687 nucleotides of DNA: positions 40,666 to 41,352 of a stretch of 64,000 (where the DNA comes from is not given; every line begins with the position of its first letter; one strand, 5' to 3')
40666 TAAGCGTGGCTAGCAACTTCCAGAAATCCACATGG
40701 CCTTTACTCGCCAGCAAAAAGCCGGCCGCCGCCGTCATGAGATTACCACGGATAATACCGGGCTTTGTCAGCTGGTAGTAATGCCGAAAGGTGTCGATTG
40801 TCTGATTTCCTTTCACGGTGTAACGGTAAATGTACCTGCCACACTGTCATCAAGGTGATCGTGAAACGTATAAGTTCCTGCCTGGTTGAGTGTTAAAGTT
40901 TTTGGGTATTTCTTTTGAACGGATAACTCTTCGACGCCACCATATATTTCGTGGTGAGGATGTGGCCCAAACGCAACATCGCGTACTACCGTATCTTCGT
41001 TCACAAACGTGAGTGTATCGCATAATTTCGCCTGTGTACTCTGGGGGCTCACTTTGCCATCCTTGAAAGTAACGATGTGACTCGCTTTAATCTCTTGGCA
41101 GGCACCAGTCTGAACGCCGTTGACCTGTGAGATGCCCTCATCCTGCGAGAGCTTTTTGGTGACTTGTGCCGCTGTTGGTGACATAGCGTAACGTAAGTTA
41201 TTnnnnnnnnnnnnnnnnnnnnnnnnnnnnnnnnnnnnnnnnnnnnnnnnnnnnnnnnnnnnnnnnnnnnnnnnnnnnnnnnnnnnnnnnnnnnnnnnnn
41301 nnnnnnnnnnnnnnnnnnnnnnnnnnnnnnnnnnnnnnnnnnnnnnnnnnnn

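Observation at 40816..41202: CyoD (quinol oxidase subunit IV) carries an extracytoplasmic cupredoxin-like, His-rich, Cys-less domain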

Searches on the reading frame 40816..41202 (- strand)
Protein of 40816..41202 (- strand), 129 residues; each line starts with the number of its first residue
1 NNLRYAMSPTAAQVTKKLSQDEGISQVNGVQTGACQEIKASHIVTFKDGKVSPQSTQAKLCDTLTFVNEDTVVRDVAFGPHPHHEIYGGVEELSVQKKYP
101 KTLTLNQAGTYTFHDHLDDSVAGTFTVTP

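Call 3: search_protein_families(library=pfam, proteins=[window:40816-41202:-], max_evalue=1)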
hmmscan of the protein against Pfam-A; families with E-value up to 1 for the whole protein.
window:40816-41202:- (129 aa): 1 family
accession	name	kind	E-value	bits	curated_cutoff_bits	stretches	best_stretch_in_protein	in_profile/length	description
PF13473.12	Cupredoxin_1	-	8.7e-06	26.2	27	1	39-127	20-104/104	Cupredoxin-like domain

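Call 4: search_protein_families(library=ncbifam, proteins=[window:40816-41202:-], max_evalue=1)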
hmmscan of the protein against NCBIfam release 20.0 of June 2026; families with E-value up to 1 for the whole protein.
window:40816-41202:- (129 aa): 1 family
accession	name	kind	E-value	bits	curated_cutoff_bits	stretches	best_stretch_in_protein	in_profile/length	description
TIGR02657.1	amicyanin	equivalog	0.019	15.4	110.2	1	56-114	13-69/83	amicyanin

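Call 6: search_solved_structures(query=window:40816-41202:-, max_evalue=10, show_alignments=3)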
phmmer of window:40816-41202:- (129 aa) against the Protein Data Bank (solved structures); distinct sequences matched with E-value up to 10: 12.
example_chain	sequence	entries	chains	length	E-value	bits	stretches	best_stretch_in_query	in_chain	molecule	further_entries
4p5r_A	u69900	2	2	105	0.059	16.9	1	44-115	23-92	Amicyanin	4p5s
1sfd_A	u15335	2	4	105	0.072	16.6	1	44-117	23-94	Amicyanin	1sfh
1sf3_A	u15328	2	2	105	0.087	16.3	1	44-116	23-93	Amicyanin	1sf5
1mda_A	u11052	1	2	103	0.11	16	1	44-115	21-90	AMICYANIN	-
3ie9_A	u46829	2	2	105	0.11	16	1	44-115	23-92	Amicyanin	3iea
1aac_A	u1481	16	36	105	0.11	16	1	44-115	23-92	AMICYANIN | PROTEIN (AMICYANIN)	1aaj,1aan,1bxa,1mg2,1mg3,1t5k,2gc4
3ply_A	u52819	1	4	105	0.11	15.9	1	44-115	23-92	Amicyanin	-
2idq_A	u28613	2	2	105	0.12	15.9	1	44-115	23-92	Amicyanin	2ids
3rym_A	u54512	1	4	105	0.13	15.7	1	44-114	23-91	Amicyanin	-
2idt_A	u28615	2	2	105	0.14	15.7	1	44-114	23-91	Amicyanin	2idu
2qdv_A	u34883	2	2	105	0.14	15.7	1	44-115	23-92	Amicyanin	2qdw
2gb2_A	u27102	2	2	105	0.17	15.4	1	44-115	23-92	Amicyanin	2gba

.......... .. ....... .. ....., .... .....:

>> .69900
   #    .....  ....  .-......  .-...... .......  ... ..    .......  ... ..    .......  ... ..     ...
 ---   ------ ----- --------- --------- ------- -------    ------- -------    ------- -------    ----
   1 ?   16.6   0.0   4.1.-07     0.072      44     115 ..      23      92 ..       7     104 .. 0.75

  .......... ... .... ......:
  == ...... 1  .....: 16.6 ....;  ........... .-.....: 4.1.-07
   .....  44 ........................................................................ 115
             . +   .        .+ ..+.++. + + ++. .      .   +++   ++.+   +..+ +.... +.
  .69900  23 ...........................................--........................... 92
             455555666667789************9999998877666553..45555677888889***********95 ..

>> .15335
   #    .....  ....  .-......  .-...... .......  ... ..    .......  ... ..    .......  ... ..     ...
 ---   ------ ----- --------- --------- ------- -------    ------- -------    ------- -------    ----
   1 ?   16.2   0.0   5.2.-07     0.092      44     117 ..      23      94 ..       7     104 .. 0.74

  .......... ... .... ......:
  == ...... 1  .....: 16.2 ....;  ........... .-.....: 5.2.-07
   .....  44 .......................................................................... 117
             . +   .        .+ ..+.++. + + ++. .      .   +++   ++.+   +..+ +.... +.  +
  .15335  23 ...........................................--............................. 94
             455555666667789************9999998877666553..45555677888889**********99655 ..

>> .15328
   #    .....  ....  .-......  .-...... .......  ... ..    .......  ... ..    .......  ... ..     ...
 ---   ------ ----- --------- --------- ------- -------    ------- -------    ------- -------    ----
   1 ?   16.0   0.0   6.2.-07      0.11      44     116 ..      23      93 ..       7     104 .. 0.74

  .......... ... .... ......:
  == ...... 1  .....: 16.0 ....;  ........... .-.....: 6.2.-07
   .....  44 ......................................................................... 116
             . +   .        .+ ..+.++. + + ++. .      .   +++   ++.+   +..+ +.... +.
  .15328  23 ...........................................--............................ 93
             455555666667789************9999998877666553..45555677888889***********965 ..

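Call 21: predict_structure(alignment_id=A2)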
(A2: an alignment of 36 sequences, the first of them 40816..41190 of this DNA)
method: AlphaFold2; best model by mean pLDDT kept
length: 125 residues; sequences in the alignment: 36
mean_pLDDT: 82.6   pTM: 0.72
mean pLDDT of the five models: 82.6, 81.7, 78.5, 78.3, 77.7
residues with pLDDT >= 90: 74; 70-90: 22; 50-70: 13; < 50: 16
segments of 3 or more residues with pLDDT < 50: 1-6, 12-14, 17-21
pLDDT, mean of each block of 10 residues (from residue 1): 45 47 58 88 97 95 96 89 87 93 94 94 96
secondary structure, 60 per line:
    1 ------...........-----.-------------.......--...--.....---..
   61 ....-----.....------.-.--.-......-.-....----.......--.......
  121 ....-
elements in order: H7-17 E37-43 E46-48 E51-55 E59-64 E70-74 E88-93 E97-100 E105-111 E114-124

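Call 26: search_protein_representatives(alignment_id=A2)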
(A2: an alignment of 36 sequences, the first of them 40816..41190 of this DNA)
Query: 36 sequences, 123 profile positions. Proteins with E-value up to 0.001 (for the whole library): 1171; up to 1e-10: 289; up to 1e-30: 13. The best 150 are listed.
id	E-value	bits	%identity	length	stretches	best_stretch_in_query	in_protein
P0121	6.5e-54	197.2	-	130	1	1-123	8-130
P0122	1.4e-45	170.4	-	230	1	2-123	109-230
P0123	1.0e-40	154.7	-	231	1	1-123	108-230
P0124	6.3e-40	152.1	-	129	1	1-123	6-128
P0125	3.4e-38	146.5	-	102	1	21-122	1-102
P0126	5.2e-38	145.9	-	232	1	3-122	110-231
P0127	6.2e-37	142.4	-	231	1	2-123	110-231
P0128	1.3e-36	141.4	-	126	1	3-121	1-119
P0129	2.0e-36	140.8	-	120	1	3-123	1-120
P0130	7.6e-36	138.9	-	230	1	1-122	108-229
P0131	2.7e-35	137.1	-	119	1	5-123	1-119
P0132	5.0e-34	133.0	-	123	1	3-122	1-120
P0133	1.5e-32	128.3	-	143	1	2-123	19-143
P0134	1.2e-29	118.8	-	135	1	25-123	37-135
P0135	6.9e-29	116.4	-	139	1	20-122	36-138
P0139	6.3e-28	113.3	-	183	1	1-123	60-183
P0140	2.0e-27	111.7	-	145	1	27-123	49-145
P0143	1.3e-26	109.1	-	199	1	12-123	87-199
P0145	2.0e-26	108.5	-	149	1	24-122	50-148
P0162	5.3e-25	103.9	-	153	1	23-122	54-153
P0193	4.8e-23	97.6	-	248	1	28-122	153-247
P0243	6.1e-21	90.8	-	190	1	26-121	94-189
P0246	9.0e-21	90.2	-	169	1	38-122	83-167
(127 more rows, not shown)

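Call 28: search_protein_families(library=pfam, proteins=[P0134, P0145, P0193, P0140, P0243, P0246, P0162, P0139, P0143], max_evalue=0.1)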
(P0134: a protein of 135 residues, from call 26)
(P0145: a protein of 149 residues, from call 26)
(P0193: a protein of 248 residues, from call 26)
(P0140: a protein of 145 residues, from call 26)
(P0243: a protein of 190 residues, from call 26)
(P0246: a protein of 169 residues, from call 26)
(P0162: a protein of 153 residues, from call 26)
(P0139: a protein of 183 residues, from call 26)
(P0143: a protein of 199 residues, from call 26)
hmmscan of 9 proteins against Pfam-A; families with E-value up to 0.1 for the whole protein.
P0134 (135 aa): 1 family
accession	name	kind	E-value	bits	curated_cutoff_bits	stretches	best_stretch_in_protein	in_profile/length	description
PF13473.12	Cupredoxin_1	-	2.8e-07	30.9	27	1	39-133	16-104/104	Cupredoxin-like domain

P0145 (149 aa): 2 families
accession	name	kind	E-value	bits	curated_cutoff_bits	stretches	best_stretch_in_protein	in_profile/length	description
PF13473.12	Cupredoxin_1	-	0.0011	19.4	27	1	83-147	46-104/104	Cupredoxin-like domain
PF00278.28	Orn_DAP_Arg_deC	-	0.051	14.3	23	1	26-96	9-83/95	Pyridoxal-dependent decarboxylase, C-terminal sheet domain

P0193 (248 aa): 2 families
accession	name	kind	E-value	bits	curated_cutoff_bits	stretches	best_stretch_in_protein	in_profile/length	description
PF13473.12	Cupredoxin_1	-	0.0046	17.4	27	1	143-246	16-104/104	Cupredoxin-like domain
PF13567.11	DUF4131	-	0.0081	16.3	31.6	0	103-159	11-64/165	Domain of unknown function (DUF4131)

P0140 (145 aa): 1 family
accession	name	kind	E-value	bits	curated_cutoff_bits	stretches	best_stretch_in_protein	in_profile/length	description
PF13473.12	Cupredoxin_1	-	0.0013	19.1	27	1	27-139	3-100/104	Cupredoxin-like domain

P0243 (190 aa): 1 family
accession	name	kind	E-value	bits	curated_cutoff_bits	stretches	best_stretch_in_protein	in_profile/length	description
PF11382.13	MctB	-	0.0087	16.2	25.6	1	62-95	8-41/306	Copper transport outer membrane protein, MctB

P0246 (169 aa): 1 family
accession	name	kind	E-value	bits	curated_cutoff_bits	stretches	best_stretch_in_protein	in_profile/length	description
PF00459.30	Inositol_P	-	2.1e-19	70.5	27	1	10-89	8-95/271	Inositol monophosphatase family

P0162 (153 aa): 1 family
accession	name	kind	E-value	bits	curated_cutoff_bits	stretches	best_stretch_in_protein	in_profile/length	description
PF13473.12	Cupredoxin_1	-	0.0011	19.4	27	1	61-144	17-96/104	Cupredoxin-like domain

P0139 (183 aa): 6 families
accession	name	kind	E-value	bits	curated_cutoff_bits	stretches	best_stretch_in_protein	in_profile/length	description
PF03626.19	COX4_pro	-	1.9e-08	35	28.9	1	3-48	28-72/72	Prokaryotic Cytochrome C oxidase subunit IV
PF20193.3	DUF6556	-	0.0014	19.3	28.1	1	38-84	32-77/113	Family of unknown function (DUF6556)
PF10251.14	PEN-2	-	0.011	16.6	25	1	6-72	14-87/93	Presenilin enhancer-2 subunit of gamma secretase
PF07698.17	7TM-7TMR_HD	-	0.034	14.5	29.4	1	4-57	5-59/190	7TM receptor with intracellular HD hydrolase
PF13473.12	Cupredoxin_1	-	0.046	14.2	27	1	91-170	18-93/104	Cupredoxin-like domain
PF02203.21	TarH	-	0.069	13.5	25.2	0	2-28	11-37/177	Tar ligand binding domain homologue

P0143 (199 aa): 4 families
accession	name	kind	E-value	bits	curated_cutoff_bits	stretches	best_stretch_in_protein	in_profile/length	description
PF03626.19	COX4_pro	-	1.9e-11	44.6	28.9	1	11-82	2-72/72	Prokaryotic Cytochrome C oxidase subunit IV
PF13473.12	Cupredoxin_1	-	0.06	13.8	27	0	112-197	23-104/104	Cupredoxin-like domain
PF19346.4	DUF5924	-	0.061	12.9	27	1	16-85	92-159/259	Family of unknown function (DUF5924)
PF03169.20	OPT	-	0.063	12.3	25.8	0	6-54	4-53/623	OPT oligopeptide transporter protein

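Call 29: find_homologous_proteins(query=P0145)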
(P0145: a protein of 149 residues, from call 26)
Query P0145 (149 aa): 47 proteins with E <= 0.001 among 189 candidates.
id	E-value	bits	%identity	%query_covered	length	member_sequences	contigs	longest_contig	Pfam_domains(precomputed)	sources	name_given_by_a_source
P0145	2.0e-94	331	100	100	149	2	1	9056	-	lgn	-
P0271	2.9e-80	285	85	100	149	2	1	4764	-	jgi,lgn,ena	-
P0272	1.2e-77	277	85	100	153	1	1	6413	-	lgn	-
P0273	3.4e-76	272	83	100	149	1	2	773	-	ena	-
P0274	2.8e-62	227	70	100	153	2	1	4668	-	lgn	-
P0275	8.9e-61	222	68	100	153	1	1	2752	-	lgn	-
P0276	1.3e-56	208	63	99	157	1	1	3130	-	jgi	jgi:hypothetical protein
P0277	2.5e-54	201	75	75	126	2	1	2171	-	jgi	jgi:plastocyanin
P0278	3.7e-54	200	74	84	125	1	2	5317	-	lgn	-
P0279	1.1e-53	199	74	83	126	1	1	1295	-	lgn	-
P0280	1.5e-52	195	70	84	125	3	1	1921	-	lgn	-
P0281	3.9e-52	194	70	83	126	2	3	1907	-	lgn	-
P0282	4.7e-52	194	70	83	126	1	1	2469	-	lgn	-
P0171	4.3e-34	135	52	84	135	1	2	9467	-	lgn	-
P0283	8.0e-33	131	51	87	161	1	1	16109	-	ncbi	-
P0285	1.5e-31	127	60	63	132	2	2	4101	PF13473.13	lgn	-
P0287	1.1e-30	124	47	87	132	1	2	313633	-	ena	-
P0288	3.9e-29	119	49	87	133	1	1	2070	PF13473.13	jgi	-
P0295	9.8e-26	108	45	85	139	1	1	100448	-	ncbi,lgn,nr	ncbi:MAG TPA: hypothetical protein VFN56_03675 [Candidatus Saccharimonadales bacterium]|nr:hypotheti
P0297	4.6e-25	106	40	87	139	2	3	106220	-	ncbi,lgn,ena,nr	ncbi:MAG TPA: hypothetical protein VNE40_01345 [Candidatus Dormibacteraeota bacterium]|nr:hypothetic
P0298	1.4e-23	101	51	62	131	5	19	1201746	-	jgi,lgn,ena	-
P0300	5.6e-23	99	43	89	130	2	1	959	PF13473.13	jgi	jgi:hypothetical protein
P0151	8.0e-23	99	41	83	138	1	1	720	PF13473.13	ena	-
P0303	6.7e-22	96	42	75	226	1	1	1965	PF13473.13,PF03626.20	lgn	-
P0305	2.0e-21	94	47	65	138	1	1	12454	PF13473.13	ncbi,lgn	-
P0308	1.1e-20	92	37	94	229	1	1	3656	PF13473.13,PF03626.20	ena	-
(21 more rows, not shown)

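Call 31: find_encoding_contigs(protein=P0298, flank=8000, max_places=3)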
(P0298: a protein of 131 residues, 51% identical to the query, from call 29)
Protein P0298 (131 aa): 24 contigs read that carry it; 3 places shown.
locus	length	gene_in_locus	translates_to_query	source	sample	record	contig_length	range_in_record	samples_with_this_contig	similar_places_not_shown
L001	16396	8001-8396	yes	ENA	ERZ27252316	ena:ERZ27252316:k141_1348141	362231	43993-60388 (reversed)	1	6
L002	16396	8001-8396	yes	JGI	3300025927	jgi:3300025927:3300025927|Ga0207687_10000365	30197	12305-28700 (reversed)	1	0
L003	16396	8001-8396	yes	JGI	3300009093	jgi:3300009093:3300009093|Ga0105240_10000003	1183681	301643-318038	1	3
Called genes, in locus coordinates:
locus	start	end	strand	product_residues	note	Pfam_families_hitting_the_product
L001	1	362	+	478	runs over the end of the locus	PF00932:LTD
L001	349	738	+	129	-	PF02367:TsaE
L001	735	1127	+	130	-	PF00814:TsaD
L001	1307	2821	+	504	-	PF12072:RNase_Y_N, PF13083:KH_KhpA-B (faint), PF00013:KH_1 (weak), PF01966:HD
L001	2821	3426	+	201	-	PF01928:CYTH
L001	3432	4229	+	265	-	PF13277:YmdB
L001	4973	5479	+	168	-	PF01569:PAP2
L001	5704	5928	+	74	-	-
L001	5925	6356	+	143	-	PF00293:NUDIX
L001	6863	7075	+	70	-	-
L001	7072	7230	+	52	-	-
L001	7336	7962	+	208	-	-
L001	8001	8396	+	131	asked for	-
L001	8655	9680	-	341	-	PF03631:Virul_fac_BrkB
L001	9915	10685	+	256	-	PF08443:RimK (weak), PF18299:R2K_2 (weak), PF14243:R2K_3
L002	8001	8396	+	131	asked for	-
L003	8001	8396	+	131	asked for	-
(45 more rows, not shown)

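Call 32: find_encoding_contigs(protein=P0295, flank=6000, max_places=1)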
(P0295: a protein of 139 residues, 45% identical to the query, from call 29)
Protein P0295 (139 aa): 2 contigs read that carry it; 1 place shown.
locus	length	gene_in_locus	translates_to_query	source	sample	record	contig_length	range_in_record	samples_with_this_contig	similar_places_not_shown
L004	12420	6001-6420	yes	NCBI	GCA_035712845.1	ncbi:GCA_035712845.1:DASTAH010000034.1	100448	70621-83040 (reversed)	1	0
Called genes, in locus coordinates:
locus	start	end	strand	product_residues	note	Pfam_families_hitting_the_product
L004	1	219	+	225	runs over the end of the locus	PF00072:Response_reg, PF00486:Trans_reg_C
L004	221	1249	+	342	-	PF00512:HisKA, PF02518:HATPase_c, PF13589:HATPase_c_3 (weak)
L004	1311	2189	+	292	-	PF00116:COX2, PF06481:COX_ARM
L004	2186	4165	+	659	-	PF00115:COX1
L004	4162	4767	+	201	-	PF00510:COX3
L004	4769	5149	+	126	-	PF03626:COX4_pro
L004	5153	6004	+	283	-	PF01040:UbiA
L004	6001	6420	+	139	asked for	-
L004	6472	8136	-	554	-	PF01565:FAD_binding_4, PF02913:FAD-oxidase_C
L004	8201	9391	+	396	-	PF07992:Pyr_redox_2, PF13454:NAD_binding_9 (faint), PF00070:Pyr_redox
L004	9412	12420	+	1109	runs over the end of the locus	PF00580:UvrD-helicase, PF13245:AAA_19, PF00580:UvrD-helicase, PF13361:UvrD_C, PF13538:UvrD_C_2 (faint), PF12705:PDDEXK_1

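Call 33: find_encoding_contigs(protein=P0287, flank=6000, max_places=1)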
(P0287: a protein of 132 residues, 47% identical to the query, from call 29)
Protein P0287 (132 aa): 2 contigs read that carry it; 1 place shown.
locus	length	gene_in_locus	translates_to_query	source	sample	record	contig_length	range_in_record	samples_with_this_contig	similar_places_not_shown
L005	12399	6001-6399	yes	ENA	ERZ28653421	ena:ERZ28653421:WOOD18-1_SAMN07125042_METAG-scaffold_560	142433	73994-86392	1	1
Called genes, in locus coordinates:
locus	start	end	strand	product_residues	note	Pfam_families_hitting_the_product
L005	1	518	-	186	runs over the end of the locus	PF04471:Mrr_cat, PF22722:NA-iREase1 (weak)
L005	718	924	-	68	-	-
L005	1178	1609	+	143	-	-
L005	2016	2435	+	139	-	PF00903:Glyoxalase, PF22677:Ble-like_N (weak)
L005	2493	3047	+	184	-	-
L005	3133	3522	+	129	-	PF00903:Glyoxalase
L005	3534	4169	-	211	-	PF06197:DUF998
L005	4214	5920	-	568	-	PF13386:DsbD_2 (weak), PF00578:AhpC-TSA, PF08534:Redoxin, PF13905:Thioredoxin_8, PF17991:Thioredoxin_10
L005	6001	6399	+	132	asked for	-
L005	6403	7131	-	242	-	PF02585:PIG-L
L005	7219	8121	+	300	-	-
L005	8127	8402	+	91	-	-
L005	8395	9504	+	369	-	PF00989:PAS, PF08448:PAS_4 (weak), PF13426:PAS_9, PF00512:HisKA, PF02518:HATPase_c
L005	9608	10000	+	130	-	PF00072:Response_reg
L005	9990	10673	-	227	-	PF00027:cNMP_binding, PF13545:HTH_Crp_2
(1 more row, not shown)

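Call 34: find_encoding_contigs(protein=P0297, flank=6000, max_places=1)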
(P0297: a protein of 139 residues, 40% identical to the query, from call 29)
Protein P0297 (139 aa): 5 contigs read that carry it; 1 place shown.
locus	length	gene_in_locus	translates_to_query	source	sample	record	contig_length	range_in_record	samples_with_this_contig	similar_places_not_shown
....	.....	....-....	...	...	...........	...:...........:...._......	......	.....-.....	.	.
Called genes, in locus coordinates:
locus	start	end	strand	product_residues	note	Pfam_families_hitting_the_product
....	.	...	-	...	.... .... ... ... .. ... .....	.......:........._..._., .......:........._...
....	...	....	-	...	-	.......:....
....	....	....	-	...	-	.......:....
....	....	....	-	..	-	-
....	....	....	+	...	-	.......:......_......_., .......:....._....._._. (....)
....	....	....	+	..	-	-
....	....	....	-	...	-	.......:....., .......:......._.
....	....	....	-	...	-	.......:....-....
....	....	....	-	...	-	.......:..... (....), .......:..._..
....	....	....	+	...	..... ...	-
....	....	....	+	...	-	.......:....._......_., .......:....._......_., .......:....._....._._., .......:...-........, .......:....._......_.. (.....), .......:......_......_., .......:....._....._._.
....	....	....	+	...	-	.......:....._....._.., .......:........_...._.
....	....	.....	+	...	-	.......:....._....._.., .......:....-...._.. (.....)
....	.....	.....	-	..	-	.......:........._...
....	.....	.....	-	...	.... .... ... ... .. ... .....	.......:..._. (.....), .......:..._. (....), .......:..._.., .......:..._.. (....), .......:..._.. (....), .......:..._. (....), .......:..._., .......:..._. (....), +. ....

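Call 59: fold_search(model_id=the predicted structure, library=pdb)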
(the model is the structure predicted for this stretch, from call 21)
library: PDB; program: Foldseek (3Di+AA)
matches with E <= 10: 1261; with E <= 0.001: 452
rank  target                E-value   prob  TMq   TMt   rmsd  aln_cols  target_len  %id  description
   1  2gb2                  6.0e-08  1.00  0.58  0.68   6.4       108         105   20  The P52G mutant of amicyanin in the Cu(II) state. (released 2006-08-01)
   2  2idq                  6.7e-08  1.00  0.58  0.68   6.4       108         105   20  Structure of M98A mutant of amicyanin, Cu(II) (released 2007-03-13)
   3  1sfd_A                1.1e-07  1.00  0.57  0.67   5.5        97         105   23  oxidized form of amicyanin mutant P94F (released 2004-07-27)
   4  3rym_A                1.5e-07  1.00  0.57  0.67   5.4        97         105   23  Structure of Oxidized M98K mutant of Amicyanin (released 2011-11-23)
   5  1sf3                  2.1e-07  1.00  0.58  0.68   5.4        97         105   23  Structure of the reduced form of the P94A mutant of amicyanin (released 2004-07-27)
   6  2qdv                  2.2e-07  1.00  0.58  0.68   5.3        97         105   23  Structure of the Cu(II) form of the M51A mutant of amicyanin (released 2007-12-11)
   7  4p5r                  2.4e-07  1.00  0.59  0.69   6.3       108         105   20  Structure of oxidized W45Y mutant of amicyanin (released 2014-04-23)
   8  3ie9                  4.1e-07  1.00  0.57  0.67   5.5        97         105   23  Structure of oxidized M98L mutant of amicyanin (released 2009-10-06)
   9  2idt                  4.1e-07  1.00  0.59  0.69   6.3       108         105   20  Structure of M98Q mutant of amicyanin, Cu(II) (released 2007-03-13)
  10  3ply_A                9.0e-07  1.00  0.59  0.69   5.1        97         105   21  Structure of Oxidized P96G Mutant of Amicyanin (released 2011-02-09)
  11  1fwx_B                9.0e-07  1.00  0.53  0.13   8.8       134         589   16  CRYSTAL STRUCTURE OF NITROUS OXIDE REDUCTASE FROM P. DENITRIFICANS (released 2001-09-25)
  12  3paz                  1.4e-06  1.00  0.51  0.52   3.8        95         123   21  REDUCED NATIVE PSEUDOAZURIN FROM A. FAECALIS (released 1997-08-20)
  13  1fwx_D                1.4e-06  1.00  0.53  0.13   8.8       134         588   15  CRYSTAL STRUCTURE OF NITROUS OXIDE REDUCTASE FROM P. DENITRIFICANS (released 2001-09-25)
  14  1fwx_A                1.5e-06  1.00  0.53  0.13   8.8       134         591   16  CRYSTAL STRUCTURE OF NITROUS OXIDE REDUCTASE FROM P. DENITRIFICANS (released 2001-09-25)
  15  1aaj                  1.5e-06  1.00  0.59  0.69   6.3       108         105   19  CRYSTAL STRUCTURE ANALYSIS OF AMICYANIN AND APOAMICYANIN FROM PARACOCCUS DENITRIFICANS AT 2.0 ANGSTROMS AND 1.8 ANGSTROM (released 1993-10-31)
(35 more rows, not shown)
